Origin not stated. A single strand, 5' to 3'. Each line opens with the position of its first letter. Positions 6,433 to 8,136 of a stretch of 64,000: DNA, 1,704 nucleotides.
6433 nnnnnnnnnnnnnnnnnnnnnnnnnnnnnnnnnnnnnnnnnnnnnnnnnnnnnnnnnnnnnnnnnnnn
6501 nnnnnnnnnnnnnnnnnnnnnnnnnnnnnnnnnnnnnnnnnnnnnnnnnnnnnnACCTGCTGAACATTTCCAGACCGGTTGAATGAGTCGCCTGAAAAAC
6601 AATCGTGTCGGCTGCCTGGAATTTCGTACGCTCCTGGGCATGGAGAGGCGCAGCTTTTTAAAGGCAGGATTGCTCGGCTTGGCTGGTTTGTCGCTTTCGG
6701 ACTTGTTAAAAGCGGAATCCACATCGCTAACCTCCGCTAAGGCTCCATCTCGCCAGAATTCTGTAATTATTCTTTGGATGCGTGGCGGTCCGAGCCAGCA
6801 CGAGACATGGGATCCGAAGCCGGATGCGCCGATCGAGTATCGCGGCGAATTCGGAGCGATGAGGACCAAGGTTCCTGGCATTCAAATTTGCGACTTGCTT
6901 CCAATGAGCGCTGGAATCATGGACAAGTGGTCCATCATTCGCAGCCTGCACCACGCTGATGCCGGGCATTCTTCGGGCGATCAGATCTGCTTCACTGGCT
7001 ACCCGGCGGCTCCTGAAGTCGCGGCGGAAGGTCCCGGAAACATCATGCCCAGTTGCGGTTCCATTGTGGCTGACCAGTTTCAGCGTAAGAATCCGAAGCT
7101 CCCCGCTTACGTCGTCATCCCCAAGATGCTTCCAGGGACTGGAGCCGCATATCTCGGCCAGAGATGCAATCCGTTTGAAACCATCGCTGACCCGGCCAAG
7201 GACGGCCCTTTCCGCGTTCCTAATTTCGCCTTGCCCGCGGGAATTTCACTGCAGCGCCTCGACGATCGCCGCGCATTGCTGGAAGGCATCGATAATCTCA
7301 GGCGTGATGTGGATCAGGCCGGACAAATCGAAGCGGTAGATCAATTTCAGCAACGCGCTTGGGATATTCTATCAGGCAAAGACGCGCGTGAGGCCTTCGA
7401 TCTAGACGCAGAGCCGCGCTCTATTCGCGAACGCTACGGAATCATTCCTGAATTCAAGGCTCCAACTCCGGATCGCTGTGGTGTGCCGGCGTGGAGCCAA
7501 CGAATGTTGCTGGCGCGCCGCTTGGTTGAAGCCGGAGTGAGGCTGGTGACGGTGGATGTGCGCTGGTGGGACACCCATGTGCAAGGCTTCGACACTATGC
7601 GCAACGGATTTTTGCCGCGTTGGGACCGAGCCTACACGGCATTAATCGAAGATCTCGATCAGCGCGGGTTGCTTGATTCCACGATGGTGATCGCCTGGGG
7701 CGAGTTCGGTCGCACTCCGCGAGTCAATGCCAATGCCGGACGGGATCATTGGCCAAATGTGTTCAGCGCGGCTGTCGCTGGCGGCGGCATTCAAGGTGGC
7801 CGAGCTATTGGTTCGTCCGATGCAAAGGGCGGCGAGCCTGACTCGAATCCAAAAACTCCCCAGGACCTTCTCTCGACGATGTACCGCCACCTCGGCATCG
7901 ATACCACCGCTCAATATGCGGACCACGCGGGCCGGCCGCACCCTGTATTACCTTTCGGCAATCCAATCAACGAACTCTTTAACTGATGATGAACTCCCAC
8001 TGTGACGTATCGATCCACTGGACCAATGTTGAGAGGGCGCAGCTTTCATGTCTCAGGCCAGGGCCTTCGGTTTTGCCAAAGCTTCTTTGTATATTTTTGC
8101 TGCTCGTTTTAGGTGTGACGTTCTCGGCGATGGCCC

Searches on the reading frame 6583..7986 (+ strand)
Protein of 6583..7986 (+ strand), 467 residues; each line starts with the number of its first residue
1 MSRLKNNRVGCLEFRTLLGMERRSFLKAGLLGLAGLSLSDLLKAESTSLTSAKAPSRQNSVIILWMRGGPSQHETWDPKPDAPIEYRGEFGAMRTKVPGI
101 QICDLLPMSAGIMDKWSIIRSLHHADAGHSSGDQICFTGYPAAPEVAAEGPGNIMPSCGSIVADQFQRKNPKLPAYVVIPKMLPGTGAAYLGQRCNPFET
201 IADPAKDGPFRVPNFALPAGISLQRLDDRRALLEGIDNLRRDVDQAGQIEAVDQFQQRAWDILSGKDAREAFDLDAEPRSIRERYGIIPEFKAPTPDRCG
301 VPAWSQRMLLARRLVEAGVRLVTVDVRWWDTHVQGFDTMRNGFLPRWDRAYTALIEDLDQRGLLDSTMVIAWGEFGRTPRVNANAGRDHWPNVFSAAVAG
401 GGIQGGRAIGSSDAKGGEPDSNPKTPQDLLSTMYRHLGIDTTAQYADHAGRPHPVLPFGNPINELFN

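Call 43: search_protein_families(library=pfam, proteins=[window:6583-7986:+], max_evalue=0.00001)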
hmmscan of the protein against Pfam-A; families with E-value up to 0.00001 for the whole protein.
window:6583-7986:+ (467 aa): 1 family
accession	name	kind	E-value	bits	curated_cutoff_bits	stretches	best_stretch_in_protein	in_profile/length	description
PF07394.17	DUF1501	-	1.8e-95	320.8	27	1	59-465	2-389/390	Protein of unknown function (DUF1501)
